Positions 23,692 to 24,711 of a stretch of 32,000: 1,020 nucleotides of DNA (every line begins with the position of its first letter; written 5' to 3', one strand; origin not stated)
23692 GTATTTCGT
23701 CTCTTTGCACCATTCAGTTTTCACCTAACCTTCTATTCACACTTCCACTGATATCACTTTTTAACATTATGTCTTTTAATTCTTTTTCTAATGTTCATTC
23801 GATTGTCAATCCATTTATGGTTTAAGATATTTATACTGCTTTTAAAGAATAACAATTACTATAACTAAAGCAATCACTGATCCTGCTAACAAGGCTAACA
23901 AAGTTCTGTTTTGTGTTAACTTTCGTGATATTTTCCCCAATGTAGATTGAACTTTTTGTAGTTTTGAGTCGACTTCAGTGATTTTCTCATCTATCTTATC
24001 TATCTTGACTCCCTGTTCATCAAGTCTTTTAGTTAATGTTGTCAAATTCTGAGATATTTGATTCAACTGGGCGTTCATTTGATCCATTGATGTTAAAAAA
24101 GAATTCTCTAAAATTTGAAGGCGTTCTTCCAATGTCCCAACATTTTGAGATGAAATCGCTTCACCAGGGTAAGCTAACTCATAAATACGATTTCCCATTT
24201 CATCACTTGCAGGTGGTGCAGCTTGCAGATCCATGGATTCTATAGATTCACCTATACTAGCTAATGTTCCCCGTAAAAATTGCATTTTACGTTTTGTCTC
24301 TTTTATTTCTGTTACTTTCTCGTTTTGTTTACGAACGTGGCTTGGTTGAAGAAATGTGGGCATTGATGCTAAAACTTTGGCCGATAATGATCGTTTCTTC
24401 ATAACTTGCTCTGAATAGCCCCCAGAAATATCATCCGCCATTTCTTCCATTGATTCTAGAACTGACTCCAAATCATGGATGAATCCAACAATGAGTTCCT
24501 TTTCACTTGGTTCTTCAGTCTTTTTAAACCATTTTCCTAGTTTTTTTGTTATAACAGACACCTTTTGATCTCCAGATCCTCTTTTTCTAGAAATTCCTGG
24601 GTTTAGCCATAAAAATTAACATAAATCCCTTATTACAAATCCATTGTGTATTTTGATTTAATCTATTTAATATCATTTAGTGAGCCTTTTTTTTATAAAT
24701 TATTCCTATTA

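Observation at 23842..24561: Complete Q-SNARE-like protein with zero-layer Gln and tail anchor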

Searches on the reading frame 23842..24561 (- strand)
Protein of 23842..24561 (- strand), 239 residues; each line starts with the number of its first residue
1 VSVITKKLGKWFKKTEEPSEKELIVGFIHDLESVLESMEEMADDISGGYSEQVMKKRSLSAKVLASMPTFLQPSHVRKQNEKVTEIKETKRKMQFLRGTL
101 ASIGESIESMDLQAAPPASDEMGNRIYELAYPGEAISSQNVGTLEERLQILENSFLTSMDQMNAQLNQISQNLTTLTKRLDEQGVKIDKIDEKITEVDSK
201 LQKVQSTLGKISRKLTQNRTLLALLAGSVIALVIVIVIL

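Call 8: find_homologous_proteins(query=window:23842-24561:-, max_evalue=0.01)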
Query window:23842-24561:- (239 aa): 67 proteins with E <= 0.01 among 986 candidates. Only proteins of 131 to 419 residues were searched: fused or split forms outside these lengths cannot appear, so this answer is no evidence that the protein stands alone or is whole; lengths 'longer' or 'shorter' looks for them.
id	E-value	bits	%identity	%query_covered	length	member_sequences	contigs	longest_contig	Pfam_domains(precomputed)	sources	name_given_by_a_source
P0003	2.9e-142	489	100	100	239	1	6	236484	-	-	-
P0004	7.0e-129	446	89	95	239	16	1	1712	-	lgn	-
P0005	3.3e-128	444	89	95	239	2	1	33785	-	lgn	-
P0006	6.5e-125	433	85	95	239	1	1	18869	-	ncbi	ncbi:MAG: hypothetical protein ACFFAE_09340 [Candidatus Hodarchaeota archaeon]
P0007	1.1e-124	432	89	95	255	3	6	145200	-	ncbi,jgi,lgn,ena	-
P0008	1.6e-122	425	86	95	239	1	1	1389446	-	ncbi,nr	ncbi:MAG: hypothetical protein JSU57_02915 [Candidatus Heimdallarchaeota archaeon]|nr:MAG: hypotheti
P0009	4.7e-122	423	86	95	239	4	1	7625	-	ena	-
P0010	3.7e-121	421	83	95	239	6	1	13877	-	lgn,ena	-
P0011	5.2e-121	420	85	95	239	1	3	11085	-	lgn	-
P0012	1.6e-120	418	83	100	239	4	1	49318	PF07889.18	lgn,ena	-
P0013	1.3e-119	416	85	95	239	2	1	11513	PF05739.26,PF07889.18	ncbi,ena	-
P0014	1.5e-118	412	81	95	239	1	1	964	-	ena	-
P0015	3.1e-114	398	79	95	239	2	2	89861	-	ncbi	ncbi:MAG: hypothetical protein ACXAC8_16415 [Candidatus Hodarchaeales archaeon]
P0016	8.0e-113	393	76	95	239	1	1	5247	-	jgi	jgi:archaellum component FlaC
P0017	8.8e-112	390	79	95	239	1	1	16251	-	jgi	jgi:hypothetical protein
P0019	5.9e-111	387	78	95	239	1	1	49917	PF05739.26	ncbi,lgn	ncbi:MAG: hypothetical protein ACFFAU_02805 [Candidatus Hodarchaeota archaeon]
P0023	8.4e-110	383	77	95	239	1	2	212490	-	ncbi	-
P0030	2.0e-107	376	74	95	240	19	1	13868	PF12352.14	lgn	-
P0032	5.4e-103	361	72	100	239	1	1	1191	PF05739.26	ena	-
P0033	1.4e-102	360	74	95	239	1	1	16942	-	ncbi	-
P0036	1.5e-100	353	71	95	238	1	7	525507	-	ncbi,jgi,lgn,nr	ncbi:MAG: hypothetical protein EAX86_07495 [Candidatus Heimdallarchaeota archaeon]|nr:hypothetical p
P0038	3.8e-100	352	71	95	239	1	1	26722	-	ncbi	-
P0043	1.8e-98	346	70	100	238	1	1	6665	PF05739.26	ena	-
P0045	6.3e-97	341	70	94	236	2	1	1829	-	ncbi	-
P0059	3.0e-93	329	65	95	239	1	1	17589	-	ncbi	-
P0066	6.6e-83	296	61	95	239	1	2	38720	PF06419.18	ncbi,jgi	ncbi:MAG: hypothetical protein ACTSPG_04380 [Candidatus Hodarchaeales archaeon]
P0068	1.9e-77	278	58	95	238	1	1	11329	-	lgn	-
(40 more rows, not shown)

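Call 15: list_cluster_members(proteins=[P0003, P0007, P0008, P0013, P0023, P0033, P0036, P0038, P0045, P0059])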
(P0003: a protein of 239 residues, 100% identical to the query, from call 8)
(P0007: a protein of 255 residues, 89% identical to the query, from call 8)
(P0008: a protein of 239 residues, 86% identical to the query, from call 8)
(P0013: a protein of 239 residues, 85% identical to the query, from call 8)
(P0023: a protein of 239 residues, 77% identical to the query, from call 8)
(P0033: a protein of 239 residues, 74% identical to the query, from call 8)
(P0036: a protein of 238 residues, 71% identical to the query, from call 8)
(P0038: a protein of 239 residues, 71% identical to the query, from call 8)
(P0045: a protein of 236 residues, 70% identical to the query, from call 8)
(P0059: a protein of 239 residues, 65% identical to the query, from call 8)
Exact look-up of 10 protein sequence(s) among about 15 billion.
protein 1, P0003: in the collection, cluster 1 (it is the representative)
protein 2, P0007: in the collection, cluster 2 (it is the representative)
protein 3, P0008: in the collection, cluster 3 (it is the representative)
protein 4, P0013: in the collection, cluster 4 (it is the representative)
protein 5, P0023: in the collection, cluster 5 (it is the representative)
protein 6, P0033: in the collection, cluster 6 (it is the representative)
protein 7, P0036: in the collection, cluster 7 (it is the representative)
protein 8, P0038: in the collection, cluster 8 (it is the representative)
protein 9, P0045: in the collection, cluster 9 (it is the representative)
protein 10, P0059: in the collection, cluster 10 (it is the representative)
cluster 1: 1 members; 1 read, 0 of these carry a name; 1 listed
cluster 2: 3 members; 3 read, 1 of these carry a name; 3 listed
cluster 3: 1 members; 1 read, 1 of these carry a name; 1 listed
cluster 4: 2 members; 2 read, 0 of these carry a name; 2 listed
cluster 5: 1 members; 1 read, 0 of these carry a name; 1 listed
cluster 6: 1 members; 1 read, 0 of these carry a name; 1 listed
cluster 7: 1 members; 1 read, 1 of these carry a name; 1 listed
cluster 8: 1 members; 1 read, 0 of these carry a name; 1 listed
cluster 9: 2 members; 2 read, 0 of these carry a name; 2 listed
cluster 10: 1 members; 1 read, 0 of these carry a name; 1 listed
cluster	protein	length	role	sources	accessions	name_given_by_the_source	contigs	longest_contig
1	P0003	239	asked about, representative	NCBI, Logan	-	-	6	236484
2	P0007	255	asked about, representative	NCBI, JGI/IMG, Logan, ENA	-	-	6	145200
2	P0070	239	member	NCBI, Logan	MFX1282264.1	MAG: hypothetical protein ACFFB5_01355 [Promethearchaeota archaeon]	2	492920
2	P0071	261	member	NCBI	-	-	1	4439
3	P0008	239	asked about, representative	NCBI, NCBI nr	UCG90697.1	MAG: hypothetical protein JSU57_02915 [Candidatus Heimdallarchaeota archaeon]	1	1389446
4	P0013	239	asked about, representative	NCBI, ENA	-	-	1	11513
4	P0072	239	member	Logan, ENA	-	-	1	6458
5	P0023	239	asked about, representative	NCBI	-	-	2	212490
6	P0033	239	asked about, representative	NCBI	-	-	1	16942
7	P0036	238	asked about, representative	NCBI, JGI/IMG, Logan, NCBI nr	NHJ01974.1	MAG: hypothetical protein EAX86_07495 [Candidatus Heimdallarchaeota archaeon] | hypothetical protein [Candidatus Heimdallarchaeota archaeon]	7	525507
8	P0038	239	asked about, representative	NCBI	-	-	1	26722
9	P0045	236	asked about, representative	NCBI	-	-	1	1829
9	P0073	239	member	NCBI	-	-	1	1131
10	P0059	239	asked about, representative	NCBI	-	-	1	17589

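Call 24: search_solved_structures(query=A1, max_evalue=10, show_alignments=4)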
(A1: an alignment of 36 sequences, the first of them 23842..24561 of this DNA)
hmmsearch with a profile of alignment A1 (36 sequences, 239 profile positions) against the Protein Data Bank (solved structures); distinct sequences matched with E-value up to 10: 65 (the best 60 are shown).
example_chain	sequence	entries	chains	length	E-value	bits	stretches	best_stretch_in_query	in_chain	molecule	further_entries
8a3k_UNK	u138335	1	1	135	0.0015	21.4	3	159-213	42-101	sc-apCC-4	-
6eb9_A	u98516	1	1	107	0.0021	20.9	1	184-236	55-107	Phosphoprotein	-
6gao_A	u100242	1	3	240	0.005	19.7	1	158-218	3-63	Outer capsid protein sigma-1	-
9y5f_B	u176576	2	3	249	0.0099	18.7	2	159-206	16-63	sc-t-SNARE-5.s.8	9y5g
9hvw_D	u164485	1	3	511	0.012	18.4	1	148-216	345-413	Fusion glycoprotein F1,Probable N-acetylmuramidase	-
3zmf_A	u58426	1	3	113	0.013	18.3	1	188-225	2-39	GENERAL CONTROL PROTEIN GCN4, PUTATIVE INNER MEMBRANE PROTEIN, GENERAL CONTROL PROTEIN GCN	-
9y6s_9V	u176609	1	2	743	0.02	17.7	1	138-197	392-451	DUF4200 domain-containing protein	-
6gaj_A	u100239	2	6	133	0.042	16.7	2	161-218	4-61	Outer capsid protein sigma-1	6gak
2xzr_A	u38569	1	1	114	0.062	16.1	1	164-213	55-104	IMMUNOGLOBULIN-BINDING PROTEIN EIBD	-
3hd7_A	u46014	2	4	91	0.077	15.8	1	156-238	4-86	Vesicle-associated membrane protein 2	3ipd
6b7n_A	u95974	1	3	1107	0.097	15.4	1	152-213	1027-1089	Spike protein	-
1yv0_I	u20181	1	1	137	0.097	15.4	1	171-217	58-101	Troponin I, fast skeletal muscle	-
2yny_A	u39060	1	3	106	0.11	15.2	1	177-213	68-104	GENERAL CONTROL PROTEIN GCN4, PUTATIVE INNER MEMBRANE PROTEIN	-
8qae_A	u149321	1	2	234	0.13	15.1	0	156-213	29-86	sc-apCC-6-SLLA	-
2nps_D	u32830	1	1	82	0.13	15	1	165-215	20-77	Syntaxin-6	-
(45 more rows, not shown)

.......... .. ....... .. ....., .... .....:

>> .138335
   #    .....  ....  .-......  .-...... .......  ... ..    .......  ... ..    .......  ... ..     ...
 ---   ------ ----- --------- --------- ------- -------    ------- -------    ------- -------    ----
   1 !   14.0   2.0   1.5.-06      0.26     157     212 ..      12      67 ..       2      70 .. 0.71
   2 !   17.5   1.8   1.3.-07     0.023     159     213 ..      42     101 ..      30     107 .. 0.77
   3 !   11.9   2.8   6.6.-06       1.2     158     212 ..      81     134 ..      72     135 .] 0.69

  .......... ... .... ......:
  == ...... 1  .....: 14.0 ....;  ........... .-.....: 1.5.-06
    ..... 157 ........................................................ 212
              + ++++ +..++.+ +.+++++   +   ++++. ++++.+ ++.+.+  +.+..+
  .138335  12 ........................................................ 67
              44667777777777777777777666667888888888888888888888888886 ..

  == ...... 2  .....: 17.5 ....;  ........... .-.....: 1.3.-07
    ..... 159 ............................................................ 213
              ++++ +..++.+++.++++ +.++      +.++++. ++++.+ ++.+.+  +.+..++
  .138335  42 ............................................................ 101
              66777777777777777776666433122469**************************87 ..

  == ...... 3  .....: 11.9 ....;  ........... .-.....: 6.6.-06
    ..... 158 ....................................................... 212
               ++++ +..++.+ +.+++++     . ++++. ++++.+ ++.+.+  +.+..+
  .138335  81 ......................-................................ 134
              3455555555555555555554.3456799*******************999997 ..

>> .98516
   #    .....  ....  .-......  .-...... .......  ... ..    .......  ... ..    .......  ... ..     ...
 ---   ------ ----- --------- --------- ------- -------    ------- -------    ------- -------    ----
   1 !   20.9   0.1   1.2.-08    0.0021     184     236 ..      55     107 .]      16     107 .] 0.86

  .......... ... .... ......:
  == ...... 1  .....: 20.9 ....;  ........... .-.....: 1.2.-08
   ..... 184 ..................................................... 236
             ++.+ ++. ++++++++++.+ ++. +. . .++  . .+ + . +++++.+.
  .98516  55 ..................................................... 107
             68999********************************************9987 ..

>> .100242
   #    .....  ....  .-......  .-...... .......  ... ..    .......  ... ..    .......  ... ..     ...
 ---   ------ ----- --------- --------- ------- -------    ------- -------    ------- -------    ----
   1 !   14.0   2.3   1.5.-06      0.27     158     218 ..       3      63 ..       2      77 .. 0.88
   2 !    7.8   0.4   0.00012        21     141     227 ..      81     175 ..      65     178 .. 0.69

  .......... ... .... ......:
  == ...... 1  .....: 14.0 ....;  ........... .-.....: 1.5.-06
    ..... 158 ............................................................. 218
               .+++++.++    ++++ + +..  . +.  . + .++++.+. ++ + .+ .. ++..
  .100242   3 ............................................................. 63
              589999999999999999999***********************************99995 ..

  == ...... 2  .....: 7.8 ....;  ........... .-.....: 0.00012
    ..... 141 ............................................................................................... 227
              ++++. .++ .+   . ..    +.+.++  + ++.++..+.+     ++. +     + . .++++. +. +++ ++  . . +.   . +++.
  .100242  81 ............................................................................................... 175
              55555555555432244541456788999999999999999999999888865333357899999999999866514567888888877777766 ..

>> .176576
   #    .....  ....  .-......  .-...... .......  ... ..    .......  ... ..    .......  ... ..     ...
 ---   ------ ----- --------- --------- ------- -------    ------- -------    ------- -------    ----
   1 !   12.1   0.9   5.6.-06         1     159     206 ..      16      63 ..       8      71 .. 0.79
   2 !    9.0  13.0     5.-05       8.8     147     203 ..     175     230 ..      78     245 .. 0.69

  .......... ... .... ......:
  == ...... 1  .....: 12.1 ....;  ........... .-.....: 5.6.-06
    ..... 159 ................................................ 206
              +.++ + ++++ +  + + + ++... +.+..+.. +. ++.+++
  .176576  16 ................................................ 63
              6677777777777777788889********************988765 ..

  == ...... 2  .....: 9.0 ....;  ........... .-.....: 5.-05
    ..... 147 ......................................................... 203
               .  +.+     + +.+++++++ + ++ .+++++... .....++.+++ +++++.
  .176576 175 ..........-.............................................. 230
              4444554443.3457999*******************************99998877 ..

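Call 25: search_protein_families(library=pfam, alignment_id=A1, max_evalue=0.01)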
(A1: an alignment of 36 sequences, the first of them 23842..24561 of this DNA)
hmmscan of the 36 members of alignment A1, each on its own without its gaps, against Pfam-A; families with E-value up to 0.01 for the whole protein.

A. member 1, window:23842-24561:- (239 aa): 16 families
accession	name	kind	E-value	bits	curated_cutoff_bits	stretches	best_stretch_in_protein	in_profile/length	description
PF23991.1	DUF7310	-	0.00011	23.1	40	1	144-213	1-65/83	Coiled-coil region of unknown function (DUF7310)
PF04513.17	Baculo_PEP_C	-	0.00018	22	38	1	132-216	21-109/140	Baculovirus polyhedron envelope protein, PEP, C terminus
PF07889.17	DUF1664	-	0.00023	21.6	34.6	1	152-216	47-111/124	Protein of unknown function (DUF1664)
PF05739.25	SNARE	-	0.00028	21.3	26.8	1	187-237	3-53/53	SNARE domain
PF04912.19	Dynamitin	-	0.00042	20.2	31.8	1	32-215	105-299/396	Dynamitin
PF14712.11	Snapin_Pallidin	-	0.00055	20.8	29.6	1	152-211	29-88/89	Snapin/Pallidin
PF01519.22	DUF16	-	0.00078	20.3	40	0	158-215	42-99/104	Protein of unknown function DUF16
PF12352.13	V-SNARE_C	-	0.00083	20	27.1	1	178-214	29-65/66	Snare region anchored in the vesicle membrane C-terminus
PF24481.2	CT398_CC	-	0.0032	17.8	27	1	140-217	89-166/180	CT398-like coiled coil hairpin domain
PF06013.18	WXG100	-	0.0033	18.1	27.3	0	155-184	49-78/86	Proteins of 100 residues with WXG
PF05531.17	NPV_P10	-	0.0036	18.2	29.8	0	159-202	20-66/75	Nucleopolyhedrovirus P10 protein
PF06419.17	COG6_N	-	0.0042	17.6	27.4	0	143-214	19-90/114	Conserved oligomeric complex COG6, N-terminal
PF10779.14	XhlA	-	0.0051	17.4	34.7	1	169-216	2-49/67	Haemolysin XhlA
PF00957.27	Synaptobrevin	-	0.0071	16.6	26.4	1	158-238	4-84/89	Synaptobrevin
PF15070.11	GOLGA2L5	-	0.0077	15.6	29.2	0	77-226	32-171/520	Putative golgin subfamily A member 2-like protein 5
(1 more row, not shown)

B. families by the number of members that match (of 36 scanned): 66 families (the first 25 are shown)
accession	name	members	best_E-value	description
PF07889.17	DUF1664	34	1.8e-05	Protein of unknown function (DUF1664)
PF05739.25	SNARE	27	2.7e-05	SNARE domain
PF06419.17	COG6_N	26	3.1e-06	Conserved oligomeric complex COG6, N-terminal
PF14712.11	Snapin_Pallidin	26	9.1e-05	Snapin/Pallidin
PF23991.1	DUF7310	25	1.2e-05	Coiled-coil region of unknown function (DUF7310)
PF12352.13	V-SNARE_C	23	1.5e-06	Snare region anchored in the vesicle membrane C-terminus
PF04513.17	Baculo_PEP_C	21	2.5e-05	Baculovirus polyhedron envelope protein, PEP, C terminus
PF24481.2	CT398_CC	20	0.0003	CT398-like coiled coil hairpin domain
PF06013.18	WXG100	17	0.00057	Proteins of 100 residues with WXG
PF05531.17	NPV_P10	14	4.7e-05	Nucleopolyhedrovirus P10 protein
PF05377.16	FlaC_arch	13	0.00013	Flagella accessory protein C (FlaC)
PF01519.22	DUF16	13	0.00033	Protein of unknown function DUF16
PF04849.18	HAP1_N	12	1.9e-06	HAP1 N-terminal conserved region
PF00957.27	Synaptobrevin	11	0.0011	Synaptobrevin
PF15070.11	GOLGA2L5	8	0.00054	Putative golgin subfamily A member 2-like protein 5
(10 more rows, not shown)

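Call 30: find_encoding_contigs(protein=P0036, flank=6000, max_places=2)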
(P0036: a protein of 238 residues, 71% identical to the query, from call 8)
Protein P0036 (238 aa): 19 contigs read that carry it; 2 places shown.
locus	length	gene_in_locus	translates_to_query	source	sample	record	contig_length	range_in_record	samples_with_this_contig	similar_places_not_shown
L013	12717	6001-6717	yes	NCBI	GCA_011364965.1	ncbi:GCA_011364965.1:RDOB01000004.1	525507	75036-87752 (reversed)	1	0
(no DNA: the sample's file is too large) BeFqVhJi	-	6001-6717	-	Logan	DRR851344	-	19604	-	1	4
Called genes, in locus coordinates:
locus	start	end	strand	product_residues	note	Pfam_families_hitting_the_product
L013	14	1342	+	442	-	PF03951:Gln-synt_N, PF00120:Gln-synt_C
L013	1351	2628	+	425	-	PF01979:Amidohydro_1, PF07969:Amidohydro_3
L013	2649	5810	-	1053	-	PF00082:Peptidase_S8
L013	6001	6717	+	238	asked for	-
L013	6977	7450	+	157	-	PF03259:Robl_LC7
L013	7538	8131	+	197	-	PF02002:TFIIE_alpha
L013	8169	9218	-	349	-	PF00348:polyprenyl_synt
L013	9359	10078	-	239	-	PF00702:Hydrolase, PF13419:HAD_2, PF13242:Hydrolase_like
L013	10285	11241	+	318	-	PF23435:DUF7121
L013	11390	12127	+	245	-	PF01022:HTH_5 (weak)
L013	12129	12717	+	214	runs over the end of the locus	PF01025:GrpE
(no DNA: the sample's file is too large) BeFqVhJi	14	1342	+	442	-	PF03951:Gln-synt_N, PF00120:Gln-synt_C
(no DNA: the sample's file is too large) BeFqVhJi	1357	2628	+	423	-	PF07969:Amidohydro_3, PF01979:Amidohydro_1, PF07969:Amidohydro_3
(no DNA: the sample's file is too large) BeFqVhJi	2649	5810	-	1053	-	PF00082:Peptidase_S8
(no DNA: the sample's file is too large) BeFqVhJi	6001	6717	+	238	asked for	-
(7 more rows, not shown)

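Call 32: predict_structure(alignment_id=A1)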
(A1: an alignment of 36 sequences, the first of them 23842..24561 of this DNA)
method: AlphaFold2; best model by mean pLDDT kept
length: 239 residues; sequences in the alignment: 36
mean_pLDDT: 66.5   pTM: 0.59
mean pLDDT of the five models: 66.5, 63.7, 61.0, 60.9, 58.1
residues with pLDDT >= 90: 0; 70-90: 125; 50-70: 54; < 50: 60
segments of 3 or more residues with pLDDT < 50: 1-16, 111-141, 227-239
pLDDT, mean of each block of 10 residues (from residue 1): 33 45 72 84 87 85 84 86 85 75 62 36 39 44 54 65 76 83 82 85 77 62 50 41
secondary structure, 60 per line:
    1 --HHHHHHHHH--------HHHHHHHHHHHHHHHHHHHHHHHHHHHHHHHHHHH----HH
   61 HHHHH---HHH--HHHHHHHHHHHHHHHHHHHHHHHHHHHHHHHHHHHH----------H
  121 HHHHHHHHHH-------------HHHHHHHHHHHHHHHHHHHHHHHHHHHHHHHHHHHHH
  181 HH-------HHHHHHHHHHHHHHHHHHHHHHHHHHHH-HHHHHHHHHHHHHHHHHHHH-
elements in order: H3-11 H20-54 H59-65 H74-109 H120-130 H144-182 H190-217 H219-238

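Call 34: find_encoding_contigs(protein=P0068, flank=5000, max_places=2)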
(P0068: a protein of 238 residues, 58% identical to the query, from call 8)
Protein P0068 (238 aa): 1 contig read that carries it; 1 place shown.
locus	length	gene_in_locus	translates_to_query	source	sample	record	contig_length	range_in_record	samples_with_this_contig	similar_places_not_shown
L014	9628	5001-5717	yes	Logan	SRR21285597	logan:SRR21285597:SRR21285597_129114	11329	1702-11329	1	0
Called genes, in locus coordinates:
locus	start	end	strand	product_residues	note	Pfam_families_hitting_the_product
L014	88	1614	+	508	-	PF00221:Lyase_aromatic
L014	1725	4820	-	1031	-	PF00082:Peptidase_S8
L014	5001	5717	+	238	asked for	-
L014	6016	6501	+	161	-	PF03259:Robl_LC7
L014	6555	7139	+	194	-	PF02002:TFIIE_alpha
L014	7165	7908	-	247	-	PF00702:Hydrolase, PF13419:HAD_2, PF13242:Hydrolase_like (weak)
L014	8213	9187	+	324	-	PF23435:DUF7121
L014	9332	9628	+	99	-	?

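Call 35: find_encoding_contigs(protein=P0066, flank=5000, max_places=2)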
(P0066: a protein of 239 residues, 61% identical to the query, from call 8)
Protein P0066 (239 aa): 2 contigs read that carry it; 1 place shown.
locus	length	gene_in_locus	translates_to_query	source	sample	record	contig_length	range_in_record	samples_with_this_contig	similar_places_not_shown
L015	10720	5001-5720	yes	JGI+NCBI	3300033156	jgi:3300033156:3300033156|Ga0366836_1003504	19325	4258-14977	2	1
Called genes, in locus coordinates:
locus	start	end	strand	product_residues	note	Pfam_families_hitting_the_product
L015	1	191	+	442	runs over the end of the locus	PF03951:Gln-synt_N, PF00120:Gln-synt_C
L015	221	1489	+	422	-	PF01979:Amidohydro_1, PF07969:Amidohydro_3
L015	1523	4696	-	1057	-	PF00082:Peptidase_S8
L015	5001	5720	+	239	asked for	PF06419:COG6_N (faint)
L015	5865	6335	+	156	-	PF03259:Robl_LC7 (weak)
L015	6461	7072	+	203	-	PF02002:TFIIE_alpha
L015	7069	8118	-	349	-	PF00348:polyprenyl_synt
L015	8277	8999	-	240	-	PF00702:Hydrolase, PF13419:HAD_2, PF13242:Hydrolase_like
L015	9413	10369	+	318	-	PF23435:DUF7121, PF20072:DUF6468 (faint)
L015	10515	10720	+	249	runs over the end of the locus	PF25213:HVO_A0261_N (weak), PF01022:HTH_5, PF12840:HTH_20 (weak), PF03551:PadR (weak)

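Call 37: fold_search(model_id=the predicted structure, library=pdb)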
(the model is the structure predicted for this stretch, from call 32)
No match with E <= 0.001 here; weaker rows may still be real.
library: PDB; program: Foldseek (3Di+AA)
matches with E <= 10: 500; with E <= 0.001: 0
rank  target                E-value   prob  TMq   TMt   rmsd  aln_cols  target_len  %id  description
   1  6z0c_D                6.8e-02  0.69  0.24  0.28  12.8       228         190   11  Structure of in silico modelled artificial Maquette-3 protein (released 2021-03-17)
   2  6z0c_A                7.1e-02  0.75  0.26  0.30  13.3       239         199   13  Structure of in silico modelled artificial Maquette-3 protein (released 2021-03-17)
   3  8d9p                  7.5e-02  0.87  0.30  0.34  10.5       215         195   12  De Novo Photosynthetic Reaction Center Protein Equipped with Heme B and Mn(II) cations (released 2022-09-28)
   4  6z0c_C                1.0e-01  0.63  0.24  0.28  12.6       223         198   10  Structure of in silico modelled artificial Maquette-3 protein (released 2021-03-17)
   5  6z0c_B                1.2e-01  0.51  0.22  0.25  12.5       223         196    9  Structure of in silico modelled artificial Maquette-3 protein (released 2021-03-17)
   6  8d9o                  1.6e-01  0.66  0.26  0.29  11.0       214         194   10  De Novo Photosynthetic Reaction Center Protein in Apo-State (released 2022-09-28)
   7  5vju                  2.5e-01  0.60  0.24  0.28  11.7       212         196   10  De Novo Photosynthetic Reaction Center Protein Variant Equipped with His-Tyr H-bond, Heme B, and Cd(II) ions (released 2018-04-25)
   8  7vg4_C                4.1e-01  0.23  0.20  0.22  17.8       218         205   11  10,5-methenyltetrahydrofolate cyclohydrolase from Methylobacterium extorquens AM1 strain (released 2022-07-06)
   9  7zjr                  4.3e-01  0.10  0.15  0.14  29.4       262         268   10  X-ray structure of the periplasmic region of PilJ from P. aeruginosa (released 2022-04-27)
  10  5j1g_B                4.9e-01  0.21  0.21  0.22  22.8       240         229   15  Structure of the spectrin repeats 7 and 8 of the plakin domain of plectin (released 2016-07-20)
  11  5vjs                  5.4e-01  0.38  0.26  0.29  10.0       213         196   12  De Novo Photosynthetic Reaction Center Protein Equipped with Heme B, a synthetic Zn porphyrin, and Zn(II) cations (released 2018-04-25)
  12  5vtl                  6.2e-01  0.25  0.23  0.25  26.7       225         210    8  Structure of metacyclic invariant surface protein , Tb427.07.360, from Trypanosoma brucei. (released 2018-08-08)
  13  6xz6_A                6.5e-01  0.11  0.15  0.17  25.2       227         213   10  Structure of the trypanosome brucei factor H receptor bound to domain D5 of bovine factor H (released 2020-03-25)
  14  5jrc_A                6.9e-01  0.13  0.15  0.18  23.9       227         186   10  Crystal structure of NeC3PO in complex with ssRNA. (released 2016-09-28)
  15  1o5h_A                7.2e-01  0.82  0.37  0.43  12.0       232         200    8  Crystal structure of formiminotetrahydrofolate cyclodeaminase (TM1560) from Thermotoga maritima at 2.80 A resolution (released 2003-09-30)
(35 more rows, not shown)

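Call 41: search_protein_representatives(alignment_id=A1)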
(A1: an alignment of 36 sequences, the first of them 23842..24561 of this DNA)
Query: 36 sequences, 239 profile positions. Proteins with E-value up to 0.001 (for the whole library): 77; up to 1e-10: 24; up to 1e-30: 14. The best 77 are listed.
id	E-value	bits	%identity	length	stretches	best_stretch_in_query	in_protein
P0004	1.4e-128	443.8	-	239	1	1-239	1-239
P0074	1.3e-59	218.1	-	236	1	1-238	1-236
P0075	9.8e-58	211.9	-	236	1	6-239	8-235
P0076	5.6e-49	183.2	-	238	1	7-237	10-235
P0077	1.2e-48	182.2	-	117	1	1-116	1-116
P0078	9.4e-46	172.7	-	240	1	6-239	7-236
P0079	5.3e-45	170.2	-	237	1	10-238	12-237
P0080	4.0e-44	167.3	-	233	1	6-232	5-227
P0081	2.3e-43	164.9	-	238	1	7-238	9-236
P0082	8.5e-40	153.2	-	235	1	6-237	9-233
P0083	6.7e-36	140.4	-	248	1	4-237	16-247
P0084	4.4e-33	131.2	-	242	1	5-233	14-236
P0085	4.2e-32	128.0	-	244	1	16-229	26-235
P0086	4.4e-31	124.7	-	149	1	112-238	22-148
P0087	2.3e-28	115.7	-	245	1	4-237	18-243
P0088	9.5e-28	113.7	-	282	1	18-234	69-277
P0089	6.1e-26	107.8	-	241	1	5-238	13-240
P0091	1.3e-23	100.2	-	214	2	77-232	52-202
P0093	1.8e-21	93.2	-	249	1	13-233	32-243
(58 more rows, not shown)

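Call 43: find_encoding_contigs(protein=P0076, flank=5000, max_places=1)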
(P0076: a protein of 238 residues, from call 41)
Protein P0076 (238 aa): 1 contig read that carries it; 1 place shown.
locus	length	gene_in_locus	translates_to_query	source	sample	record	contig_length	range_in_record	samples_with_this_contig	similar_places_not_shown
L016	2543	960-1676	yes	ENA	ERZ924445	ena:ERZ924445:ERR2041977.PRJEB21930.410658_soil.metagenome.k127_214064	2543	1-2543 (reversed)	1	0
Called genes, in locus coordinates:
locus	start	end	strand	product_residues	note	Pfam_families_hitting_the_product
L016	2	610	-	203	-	?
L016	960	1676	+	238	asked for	-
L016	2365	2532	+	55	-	-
